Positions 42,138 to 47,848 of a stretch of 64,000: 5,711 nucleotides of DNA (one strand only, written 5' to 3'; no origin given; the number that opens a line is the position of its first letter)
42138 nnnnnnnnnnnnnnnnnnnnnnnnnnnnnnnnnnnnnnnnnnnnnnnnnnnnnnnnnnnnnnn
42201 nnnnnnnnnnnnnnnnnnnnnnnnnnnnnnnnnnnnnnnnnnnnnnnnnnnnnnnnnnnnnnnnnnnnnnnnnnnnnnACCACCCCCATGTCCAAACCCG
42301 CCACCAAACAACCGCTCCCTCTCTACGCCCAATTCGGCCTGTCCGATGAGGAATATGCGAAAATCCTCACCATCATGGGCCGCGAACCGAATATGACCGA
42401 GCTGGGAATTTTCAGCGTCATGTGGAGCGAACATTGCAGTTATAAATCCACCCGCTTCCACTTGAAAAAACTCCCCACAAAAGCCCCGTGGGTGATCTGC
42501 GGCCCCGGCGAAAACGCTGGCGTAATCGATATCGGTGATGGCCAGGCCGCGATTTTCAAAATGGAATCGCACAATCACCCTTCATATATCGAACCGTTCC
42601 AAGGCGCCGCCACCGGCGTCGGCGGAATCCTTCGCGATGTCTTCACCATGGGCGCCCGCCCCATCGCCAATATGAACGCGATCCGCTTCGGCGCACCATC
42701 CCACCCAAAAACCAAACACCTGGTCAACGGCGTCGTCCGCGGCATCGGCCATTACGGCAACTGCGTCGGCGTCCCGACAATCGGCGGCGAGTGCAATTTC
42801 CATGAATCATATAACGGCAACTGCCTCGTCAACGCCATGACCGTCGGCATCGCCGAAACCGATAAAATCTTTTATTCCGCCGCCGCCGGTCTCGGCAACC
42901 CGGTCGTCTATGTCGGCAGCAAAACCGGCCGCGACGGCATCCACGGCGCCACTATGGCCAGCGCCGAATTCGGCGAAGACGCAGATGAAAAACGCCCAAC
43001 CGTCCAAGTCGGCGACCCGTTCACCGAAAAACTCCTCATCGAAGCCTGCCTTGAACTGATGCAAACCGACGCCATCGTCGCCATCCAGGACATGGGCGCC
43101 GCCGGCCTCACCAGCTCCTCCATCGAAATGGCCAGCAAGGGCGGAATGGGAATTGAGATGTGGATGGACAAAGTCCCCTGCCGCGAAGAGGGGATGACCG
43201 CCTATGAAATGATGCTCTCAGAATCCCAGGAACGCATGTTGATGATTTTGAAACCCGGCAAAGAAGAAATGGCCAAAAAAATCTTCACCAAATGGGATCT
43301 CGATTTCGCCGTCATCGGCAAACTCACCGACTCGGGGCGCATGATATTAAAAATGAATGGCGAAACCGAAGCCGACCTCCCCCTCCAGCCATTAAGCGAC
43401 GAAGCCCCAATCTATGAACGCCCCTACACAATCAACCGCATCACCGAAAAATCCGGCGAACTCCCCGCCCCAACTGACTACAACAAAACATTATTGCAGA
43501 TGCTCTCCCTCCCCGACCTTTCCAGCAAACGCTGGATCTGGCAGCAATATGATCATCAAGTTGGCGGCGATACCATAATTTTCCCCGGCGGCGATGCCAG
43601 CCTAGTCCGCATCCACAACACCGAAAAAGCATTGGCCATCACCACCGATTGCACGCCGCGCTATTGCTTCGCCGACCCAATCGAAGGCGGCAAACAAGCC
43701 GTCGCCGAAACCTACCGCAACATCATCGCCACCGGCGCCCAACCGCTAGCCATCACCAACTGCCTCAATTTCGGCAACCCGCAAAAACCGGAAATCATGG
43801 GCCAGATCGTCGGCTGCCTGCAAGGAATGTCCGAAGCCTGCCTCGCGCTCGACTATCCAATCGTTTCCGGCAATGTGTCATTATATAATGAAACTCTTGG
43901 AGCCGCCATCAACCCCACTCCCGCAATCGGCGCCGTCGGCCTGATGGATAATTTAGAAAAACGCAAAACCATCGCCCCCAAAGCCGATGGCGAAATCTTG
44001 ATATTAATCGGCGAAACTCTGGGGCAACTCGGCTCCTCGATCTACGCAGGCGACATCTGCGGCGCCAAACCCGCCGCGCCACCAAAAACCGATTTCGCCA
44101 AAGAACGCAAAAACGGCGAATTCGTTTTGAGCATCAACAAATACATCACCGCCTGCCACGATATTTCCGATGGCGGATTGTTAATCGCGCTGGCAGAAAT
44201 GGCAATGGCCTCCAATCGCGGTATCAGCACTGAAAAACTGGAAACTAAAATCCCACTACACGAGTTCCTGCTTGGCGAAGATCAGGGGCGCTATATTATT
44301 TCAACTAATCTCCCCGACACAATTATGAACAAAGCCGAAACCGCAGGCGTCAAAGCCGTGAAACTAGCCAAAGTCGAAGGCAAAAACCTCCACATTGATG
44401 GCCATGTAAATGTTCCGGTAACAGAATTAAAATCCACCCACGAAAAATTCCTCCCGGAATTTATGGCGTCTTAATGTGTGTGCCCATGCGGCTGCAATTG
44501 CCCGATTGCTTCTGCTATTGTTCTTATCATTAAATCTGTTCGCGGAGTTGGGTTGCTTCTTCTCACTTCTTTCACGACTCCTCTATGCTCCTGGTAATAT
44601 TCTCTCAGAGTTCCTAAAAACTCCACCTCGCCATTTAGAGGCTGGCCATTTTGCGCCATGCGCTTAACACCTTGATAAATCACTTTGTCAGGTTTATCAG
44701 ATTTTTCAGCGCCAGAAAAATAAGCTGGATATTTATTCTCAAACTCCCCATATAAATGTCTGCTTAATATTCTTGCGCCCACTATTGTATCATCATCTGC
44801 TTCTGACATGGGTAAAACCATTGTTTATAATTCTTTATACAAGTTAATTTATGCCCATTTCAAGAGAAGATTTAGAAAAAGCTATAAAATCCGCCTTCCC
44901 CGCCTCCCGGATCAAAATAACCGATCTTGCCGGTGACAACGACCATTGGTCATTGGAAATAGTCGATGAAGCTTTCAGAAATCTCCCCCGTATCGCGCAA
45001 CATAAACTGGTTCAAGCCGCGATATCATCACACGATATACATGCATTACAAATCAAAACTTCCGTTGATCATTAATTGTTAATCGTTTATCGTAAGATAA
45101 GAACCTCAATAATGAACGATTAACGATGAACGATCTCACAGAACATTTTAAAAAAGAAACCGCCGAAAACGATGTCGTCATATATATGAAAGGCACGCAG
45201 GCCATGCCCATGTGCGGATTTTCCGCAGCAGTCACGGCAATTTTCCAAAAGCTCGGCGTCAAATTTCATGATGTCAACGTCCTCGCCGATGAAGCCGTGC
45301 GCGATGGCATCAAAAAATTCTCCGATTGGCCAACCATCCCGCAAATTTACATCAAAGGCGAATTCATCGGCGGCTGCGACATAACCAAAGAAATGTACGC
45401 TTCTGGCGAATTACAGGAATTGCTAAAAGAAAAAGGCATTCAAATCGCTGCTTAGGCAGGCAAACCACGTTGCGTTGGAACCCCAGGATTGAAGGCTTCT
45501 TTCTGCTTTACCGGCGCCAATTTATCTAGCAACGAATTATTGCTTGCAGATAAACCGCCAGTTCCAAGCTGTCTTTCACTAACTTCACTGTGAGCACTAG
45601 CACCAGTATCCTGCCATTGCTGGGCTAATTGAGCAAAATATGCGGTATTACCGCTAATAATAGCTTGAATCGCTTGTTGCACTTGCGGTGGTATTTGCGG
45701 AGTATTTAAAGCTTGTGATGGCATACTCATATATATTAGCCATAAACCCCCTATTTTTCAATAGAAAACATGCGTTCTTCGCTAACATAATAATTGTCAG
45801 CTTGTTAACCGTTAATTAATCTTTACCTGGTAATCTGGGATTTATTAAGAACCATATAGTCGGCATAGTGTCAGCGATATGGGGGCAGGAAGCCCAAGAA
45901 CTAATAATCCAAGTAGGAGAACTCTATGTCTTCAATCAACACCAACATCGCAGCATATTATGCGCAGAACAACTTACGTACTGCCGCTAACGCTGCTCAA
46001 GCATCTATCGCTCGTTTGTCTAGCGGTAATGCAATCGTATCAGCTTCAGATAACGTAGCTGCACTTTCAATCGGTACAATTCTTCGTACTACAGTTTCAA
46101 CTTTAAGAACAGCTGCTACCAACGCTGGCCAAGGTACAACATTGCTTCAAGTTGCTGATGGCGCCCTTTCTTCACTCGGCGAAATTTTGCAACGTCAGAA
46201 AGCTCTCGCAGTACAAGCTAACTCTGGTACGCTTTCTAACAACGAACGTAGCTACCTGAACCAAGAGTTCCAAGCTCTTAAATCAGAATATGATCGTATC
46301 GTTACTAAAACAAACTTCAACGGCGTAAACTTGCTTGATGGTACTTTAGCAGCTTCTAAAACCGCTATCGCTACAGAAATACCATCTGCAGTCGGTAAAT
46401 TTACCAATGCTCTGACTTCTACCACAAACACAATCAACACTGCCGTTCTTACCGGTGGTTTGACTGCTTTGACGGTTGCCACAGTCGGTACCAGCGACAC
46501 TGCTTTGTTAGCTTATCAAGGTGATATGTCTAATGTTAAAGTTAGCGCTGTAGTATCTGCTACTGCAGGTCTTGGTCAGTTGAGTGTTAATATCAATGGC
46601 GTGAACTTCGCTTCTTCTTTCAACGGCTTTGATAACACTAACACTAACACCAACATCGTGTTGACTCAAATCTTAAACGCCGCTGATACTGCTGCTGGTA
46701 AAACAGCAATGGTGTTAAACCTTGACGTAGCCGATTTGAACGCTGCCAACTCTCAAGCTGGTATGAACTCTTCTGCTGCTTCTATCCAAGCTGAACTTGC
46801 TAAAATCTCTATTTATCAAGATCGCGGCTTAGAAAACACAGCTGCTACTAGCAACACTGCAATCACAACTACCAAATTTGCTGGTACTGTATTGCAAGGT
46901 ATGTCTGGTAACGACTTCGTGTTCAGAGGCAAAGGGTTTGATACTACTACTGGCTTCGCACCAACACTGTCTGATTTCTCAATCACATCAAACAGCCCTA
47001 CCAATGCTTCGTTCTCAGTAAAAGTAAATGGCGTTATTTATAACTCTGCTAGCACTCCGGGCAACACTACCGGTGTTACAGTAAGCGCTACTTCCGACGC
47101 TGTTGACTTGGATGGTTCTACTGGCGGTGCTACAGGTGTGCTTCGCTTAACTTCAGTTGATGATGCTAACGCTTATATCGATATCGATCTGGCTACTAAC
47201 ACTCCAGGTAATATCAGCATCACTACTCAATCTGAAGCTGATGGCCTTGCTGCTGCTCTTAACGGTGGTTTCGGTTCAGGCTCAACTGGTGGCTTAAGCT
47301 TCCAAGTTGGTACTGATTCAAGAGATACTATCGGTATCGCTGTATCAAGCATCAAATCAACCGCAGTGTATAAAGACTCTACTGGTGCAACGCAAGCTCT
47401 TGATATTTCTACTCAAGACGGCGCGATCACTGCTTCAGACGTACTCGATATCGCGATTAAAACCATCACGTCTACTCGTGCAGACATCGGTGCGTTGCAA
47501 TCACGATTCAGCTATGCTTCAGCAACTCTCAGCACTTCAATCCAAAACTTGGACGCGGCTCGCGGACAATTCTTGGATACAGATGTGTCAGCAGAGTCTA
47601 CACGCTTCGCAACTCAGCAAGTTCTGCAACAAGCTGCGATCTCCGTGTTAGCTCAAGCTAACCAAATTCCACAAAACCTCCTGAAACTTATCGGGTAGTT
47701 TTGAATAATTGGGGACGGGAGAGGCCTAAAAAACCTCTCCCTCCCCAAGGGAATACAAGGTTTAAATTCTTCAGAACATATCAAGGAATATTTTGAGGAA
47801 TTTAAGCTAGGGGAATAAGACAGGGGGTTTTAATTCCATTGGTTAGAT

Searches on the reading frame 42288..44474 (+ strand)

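Call 74: search_protein_families(library=pfam, max_evalue=0.0001, proteins=[window:42288-44474:+])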
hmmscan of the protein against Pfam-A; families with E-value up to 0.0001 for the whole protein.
window:42288-44474:+ (728 aa): 3 families
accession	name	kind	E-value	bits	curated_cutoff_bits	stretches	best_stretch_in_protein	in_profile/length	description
PF00586.29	AIRS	-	9e-55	184.3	24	2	74-189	1-112/112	AIR synthase related protein, N-terminal domain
PF02769.27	AIRS_C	-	1.8e-52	178.1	23.1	2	203-355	3-154/156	AIR synthase related protein, C-terminal domain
PF18072.6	FGAR-AT_linker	-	3.7e-16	59.8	26.6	1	13-53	7-50/50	Formylglycinamide ribonucleotide amidotransferase linker domain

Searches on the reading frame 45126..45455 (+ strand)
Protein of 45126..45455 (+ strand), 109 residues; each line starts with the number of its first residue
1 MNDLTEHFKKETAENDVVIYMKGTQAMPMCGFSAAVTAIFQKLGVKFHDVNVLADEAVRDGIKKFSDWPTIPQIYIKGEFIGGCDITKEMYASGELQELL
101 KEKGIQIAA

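Call 75: search_protein_families(library=pfam, max_evalue=0.0001, proteins=[window:45126-45455:+])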
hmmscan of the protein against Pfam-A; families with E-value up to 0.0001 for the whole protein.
window:45126-45455:+ (109 aa): 1 family
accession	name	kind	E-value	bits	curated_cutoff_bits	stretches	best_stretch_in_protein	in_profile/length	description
PF00462.30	Glutaredoxin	-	4.4e-22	78.5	22.9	1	17-81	1-60/60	Glutaredoxin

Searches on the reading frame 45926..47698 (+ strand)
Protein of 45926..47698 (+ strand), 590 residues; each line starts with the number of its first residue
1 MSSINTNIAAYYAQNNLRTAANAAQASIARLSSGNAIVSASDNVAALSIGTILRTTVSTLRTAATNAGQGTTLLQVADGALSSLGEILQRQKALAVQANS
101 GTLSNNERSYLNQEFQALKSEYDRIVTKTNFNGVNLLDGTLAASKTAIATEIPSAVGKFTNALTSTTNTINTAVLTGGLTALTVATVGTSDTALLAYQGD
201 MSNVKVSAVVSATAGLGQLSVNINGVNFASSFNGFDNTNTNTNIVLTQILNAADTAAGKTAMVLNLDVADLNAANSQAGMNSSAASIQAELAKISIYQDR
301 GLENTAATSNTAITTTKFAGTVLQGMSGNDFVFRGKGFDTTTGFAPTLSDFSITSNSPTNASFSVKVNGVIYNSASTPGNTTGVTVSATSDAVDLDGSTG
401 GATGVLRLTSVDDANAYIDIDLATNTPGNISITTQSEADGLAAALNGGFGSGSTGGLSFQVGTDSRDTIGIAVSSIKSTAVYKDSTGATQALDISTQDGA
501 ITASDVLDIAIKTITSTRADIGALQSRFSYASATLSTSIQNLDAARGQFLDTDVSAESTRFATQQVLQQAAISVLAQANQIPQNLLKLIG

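Call 75: search_protein_families(library=pfam, max_evalue=0.0001, proteins=[window:45926-47698:+])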
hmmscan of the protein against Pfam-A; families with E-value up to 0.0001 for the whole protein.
window:45926-47698:+ (590 aa): 2 families
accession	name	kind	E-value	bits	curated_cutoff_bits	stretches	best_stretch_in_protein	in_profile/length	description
PF00669.25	Flagellin_N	-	1.1e-30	106.9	26.6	1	4-140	1-137/139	Bacterial flagellin N-terminal helical region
PF00700.27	Flagellin_C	-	5.8e-22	78.3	23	1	506-589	3-86/86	Bacterial flagellin C-terminal helical region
